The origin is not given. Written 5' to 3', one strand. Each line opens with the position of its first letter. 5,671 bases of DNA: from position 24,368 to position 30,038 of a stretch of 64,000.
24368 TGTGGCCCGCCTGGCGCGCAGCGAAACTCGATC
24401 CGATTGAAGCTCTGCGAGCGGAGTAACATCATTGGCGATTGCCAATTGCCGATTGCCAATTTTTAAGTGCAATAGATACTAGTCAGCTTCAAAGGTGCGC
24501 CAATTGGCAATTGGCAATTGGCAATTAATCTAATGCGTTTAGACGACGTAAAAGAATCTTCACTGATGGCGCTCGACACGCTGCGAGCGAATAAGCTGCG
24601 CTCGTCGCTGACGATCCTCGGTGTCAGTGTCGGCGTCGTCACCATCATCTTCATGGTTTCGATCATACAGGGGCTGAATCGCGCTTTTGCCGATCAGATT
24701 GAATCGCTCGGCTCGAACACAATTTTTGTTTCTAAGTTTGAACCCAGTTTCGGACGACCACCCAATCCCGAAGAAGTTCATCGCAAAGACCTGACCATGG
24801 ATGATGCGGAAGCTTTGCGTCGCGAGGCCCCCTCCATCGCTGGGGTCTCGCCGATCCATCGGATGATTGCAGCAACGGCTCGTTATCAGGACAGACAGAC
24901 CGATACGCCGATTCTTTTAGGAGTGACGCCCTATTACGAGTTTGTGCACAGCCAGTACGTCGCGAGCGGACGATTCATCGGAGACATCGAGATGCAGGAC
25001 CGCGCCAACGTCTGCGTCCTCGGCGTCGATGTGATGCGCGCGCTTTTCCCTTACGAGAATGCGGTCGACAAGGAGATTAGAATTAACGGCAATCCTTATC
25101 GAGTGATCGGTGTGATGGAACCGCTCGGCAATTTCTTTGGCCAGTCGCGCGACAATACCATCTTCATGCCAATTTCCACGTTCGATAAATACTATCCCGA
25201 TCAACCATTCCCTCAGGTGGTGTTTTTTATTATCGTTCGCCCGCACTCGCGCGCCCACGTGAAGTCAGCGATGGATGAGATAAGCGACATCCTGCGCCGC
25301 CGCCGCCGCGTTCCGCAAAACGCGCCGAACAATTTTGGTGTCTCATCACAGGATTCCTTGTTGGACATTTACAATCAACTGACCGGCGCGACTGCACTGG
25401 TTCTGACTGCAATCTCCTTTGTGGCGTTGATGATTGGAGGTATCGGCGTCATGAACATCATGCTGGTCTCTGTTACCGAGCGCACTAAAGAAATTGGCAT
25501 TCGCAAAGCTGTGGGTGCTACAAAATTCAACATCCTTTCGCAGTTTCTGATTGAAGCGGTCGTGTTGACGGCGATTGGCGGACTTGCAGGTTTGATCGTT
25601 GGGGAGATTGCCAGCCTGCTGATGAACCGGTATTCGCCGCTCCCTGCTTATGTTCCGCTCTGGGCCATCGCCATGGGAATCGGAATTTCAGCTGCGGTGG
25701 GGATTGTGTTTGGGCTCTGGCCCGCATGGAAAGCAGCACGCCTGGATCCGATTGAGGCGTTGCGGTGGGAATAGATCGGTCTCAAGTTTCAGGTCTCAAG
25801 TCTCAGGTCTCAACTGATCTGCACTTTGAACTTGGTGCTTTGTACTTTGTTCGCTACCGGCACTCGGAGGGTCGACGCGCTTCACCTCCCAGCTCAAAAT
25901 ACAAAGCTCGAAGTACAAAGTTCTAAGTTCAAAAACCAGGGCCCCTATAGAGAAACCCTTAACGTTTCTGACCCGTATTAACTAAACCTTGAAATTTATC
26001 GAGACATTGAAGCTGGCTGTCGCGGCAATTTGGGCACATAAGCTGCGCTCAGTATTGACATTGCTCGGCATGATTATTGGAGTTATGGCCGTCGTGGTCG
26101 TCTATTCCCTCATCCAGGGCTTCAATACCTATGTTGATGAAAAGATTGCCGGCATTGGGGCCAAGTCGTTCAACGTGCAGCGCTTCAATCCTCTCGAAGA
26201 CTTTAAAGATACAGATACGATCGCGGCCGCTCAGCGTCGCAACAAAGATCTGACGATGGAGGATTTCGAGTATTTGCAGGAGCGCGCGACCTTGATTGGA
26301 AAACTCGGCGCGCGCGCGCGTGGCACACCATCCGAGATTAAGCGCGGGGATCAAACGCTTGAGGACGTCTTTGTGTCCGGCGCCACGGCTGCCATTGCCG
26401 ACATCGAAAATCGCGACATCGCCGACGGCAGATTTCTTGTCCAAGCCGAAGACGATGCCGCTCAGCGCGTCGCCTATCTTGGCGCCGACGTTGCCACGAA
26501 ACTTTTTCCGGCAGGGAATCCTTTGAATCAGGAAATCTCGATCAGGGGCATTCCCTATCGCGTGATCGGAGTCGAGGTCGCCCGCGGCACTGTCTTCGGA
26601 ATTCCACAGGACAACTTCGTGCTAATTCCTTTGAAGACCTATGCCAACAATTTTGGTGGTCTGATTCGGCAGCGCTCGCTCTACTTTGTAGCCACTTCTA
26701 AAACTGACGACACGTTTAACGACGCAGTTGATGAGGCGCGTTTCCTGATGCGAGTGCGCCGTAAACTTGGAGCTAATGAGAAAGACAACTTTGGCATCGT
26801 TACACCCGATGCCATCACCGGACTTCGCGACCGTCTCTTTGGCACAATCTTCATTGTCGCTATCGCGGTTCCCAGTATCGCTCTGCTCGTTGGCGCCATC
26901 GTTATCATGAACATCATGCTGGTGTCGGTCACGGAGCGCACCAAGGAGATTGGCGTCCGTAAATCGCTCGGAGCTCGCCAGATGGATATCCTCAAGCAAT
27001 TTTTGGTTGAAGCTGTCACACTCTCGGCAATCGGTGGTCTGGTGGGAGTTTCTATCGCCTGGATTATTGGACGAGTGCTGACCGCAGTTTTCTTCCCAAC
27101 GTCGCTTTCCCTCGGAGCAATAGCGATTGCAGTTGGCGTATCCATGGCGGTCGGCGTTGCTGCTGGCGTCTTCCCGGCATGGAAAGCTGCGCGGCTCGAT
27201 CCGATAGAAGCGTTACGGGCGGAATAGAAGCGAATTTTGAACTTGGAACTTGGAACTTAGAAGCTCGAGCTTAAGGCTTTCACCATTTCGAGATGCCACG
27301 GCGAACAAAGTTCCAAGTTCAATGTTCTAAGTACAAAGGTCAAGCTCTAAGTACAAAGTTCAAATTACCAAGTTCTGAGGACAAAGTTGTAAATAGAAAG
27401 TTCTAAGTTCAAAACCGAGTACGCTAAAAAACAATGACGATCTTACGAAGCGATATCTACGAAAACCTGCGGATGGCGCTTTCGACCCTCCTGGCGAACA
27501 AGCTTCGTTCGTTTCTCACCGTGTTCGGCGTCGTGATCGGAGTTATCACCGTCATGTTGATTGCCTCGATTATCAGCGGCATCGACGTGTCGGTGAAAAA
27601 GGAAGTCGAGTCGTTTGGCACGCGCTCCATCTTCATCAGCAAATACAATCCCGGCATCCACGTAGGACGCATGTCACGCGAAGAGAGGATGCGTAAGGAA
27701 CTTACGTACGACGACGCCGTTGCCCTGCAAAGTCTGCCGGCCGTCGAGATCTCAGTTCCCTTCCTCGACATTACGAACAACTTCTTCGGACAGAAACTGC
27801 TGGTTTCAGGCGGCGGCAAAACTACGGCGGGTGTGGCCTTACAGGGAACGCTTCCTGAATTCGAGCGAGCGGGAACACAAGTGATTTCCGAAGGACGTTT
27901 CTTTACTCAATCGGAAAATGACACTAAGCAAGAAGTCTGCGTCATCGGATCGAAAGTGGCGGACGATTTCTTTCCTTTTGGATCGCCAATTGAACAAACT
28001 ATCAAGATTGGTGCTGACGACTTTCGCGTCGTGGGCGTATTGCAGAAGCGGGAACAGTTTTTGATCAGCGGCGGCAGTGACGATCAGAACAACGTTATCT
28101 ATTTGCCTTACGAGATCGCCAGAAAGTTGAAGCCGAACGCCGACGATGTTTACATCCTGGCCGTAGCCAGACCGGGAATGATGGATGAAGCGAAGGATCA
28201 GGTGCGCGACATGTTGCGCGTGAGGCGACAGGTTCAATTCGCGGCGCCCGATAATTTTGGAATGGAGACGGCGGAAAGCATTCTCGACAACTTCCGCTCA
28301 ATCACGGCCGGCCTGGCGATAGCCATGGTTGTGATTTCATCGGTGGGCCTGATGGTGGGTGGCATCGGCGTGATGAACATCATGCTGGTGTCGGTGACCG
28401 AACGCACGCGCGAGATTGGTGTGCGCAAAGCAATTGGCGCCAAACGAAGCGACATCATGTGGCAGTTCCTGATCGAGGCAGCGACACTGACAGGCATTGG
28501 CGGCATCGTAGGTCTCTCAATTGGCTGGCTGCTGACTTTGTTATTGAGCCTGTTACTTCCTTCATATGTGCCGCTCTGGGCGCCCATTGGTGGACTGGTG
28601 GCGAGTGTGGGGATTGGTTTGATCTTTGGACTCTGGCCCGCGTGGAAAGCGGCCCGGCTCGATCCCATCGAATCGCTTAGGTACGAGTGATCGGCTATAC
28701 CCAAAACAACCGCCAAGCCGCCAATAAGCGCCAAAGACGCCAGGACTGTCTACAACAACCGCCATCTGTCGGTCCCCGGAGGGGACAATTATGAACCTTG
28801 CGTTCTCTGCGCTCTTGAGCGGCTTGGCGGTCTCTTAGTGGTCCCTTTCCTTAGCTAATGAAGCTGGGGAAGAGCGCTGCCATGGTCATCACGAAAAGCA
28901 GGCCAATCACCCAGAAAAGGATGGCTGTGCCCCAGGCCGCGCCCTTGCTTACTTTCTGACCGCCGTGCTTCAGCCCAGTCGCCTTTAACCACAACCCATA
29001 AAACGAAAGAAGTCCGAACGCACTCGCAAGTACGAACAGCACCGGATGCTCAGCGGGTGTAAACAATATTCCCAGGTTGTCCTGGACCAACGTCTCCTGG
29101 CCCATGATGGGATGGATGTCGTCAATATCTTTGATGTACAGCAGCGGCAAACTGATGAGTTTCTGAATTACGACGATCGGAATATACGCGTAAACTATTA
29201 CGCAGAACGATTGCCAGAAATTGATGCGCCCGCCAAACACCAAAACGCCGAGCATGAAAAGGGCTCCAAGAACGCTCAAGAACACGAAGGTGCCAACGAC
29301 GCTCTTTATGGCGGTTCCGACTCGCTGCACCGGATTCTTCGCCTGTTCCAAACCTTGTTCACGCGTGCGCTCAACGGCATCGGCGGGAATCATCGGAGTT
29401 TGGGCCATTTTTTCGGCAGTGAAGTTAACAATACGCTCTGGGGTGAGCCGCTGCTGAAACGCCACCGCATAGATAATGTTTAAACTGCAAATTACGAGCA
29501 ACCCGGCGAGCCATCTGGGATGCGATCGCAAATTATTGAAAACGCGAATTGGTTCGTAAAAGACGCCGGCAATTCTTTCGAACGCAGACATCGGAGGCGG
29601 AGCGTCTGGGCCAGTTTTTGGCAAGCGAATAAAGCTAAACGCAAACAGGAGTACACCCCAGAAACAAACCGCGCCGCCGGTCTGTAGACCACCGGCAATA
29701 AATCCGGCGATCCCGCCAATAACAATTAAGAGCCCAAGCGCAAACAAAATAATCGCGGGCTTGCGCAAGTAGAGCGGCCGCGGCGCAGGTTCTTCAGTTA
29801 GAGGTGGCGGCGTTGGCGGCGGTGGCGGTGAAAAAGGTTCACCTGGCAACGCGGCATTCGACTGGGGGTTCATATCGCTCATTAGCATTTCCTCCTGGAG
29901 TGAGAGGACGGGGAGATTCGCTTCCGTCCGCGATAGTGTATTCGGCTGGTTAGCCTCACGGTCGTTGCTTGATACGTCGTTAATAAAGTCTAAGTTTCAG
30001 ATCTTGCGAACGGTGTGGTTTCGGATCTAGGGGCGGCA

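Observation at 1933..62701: At least ten families of low-complexity 7-8-nt tandem-unit runs, mostly paired as long imperfect inverted repeats, occupy about 23 intergenic spacers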

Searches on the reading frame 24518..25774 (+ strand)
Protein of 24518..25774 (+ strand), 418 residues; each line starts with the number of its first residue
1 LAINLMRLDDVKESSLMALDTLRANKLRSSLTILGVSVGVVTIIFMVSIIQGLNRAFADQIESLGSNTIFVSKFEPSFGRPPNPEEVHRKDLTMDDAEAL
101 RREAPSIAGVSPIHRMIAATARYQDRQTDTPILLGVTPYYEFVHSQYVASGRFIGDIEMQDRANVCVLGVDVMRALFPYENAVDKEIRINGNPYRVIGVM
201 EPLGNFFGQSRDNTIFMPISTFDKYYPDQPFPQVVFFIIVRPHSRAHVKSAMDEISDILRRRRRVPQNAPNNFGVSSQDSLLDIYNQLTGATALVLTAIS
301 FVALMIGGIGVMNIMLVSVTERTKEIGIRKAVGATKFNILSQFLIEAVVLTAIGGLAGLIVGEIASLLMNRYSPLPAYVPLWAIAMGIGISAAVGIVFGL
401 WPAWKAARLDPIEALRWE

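Call 35: search_protein_families(library=pfam, proteins=[window:24518-25774:+], max_evalue=0.01)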
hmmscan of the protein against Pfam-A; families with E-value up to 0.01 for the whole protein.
window:24518-25774:+ (418 aa): 2 families
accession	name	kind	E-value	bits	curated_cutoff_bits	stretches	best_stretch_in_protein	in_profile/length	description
PF12704.14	MacB_PCD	-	1.1e-43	150.4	27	1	29-257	1-206/207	MacB-like periplasmic core domain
PF02687.27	FtsX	-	5.6e-21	75.3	25.5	1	298-411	2-120/120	FtsX-like permease C-terminal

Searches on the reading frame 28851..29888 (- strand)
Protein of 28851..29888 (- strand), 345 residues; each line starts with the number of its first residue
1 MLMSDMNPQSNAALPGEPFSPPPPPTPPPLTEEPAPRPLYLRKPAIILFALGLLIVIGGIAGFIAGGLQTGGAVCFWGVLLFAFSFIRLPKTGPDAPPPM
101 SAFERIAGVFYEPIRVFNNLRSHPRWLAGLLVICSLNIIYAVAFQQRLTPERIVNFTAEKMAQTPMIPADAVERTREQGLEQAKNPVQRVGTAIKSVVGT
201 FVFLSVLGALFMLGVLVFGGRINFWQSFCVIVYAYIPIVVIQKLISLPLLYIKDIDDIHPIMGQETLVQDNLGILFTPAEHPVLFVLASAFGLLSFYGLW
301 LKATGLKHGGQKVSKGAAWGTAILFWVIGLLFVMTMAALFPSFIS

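Call 95: search_protein_families(library=pfam, proteins=[window:28851-29888:-], max_evalue=1e-10)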
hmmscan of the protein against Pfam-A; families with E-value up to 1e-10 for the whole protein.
window:28851-29888:- (345 aa): 1 family
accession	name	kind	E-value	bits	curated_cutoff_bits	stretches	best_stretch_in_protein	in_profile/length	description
PF04893.22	Yip1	-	1.5e-16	61.2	28.6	1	108-334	2-171/173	Yip1 domain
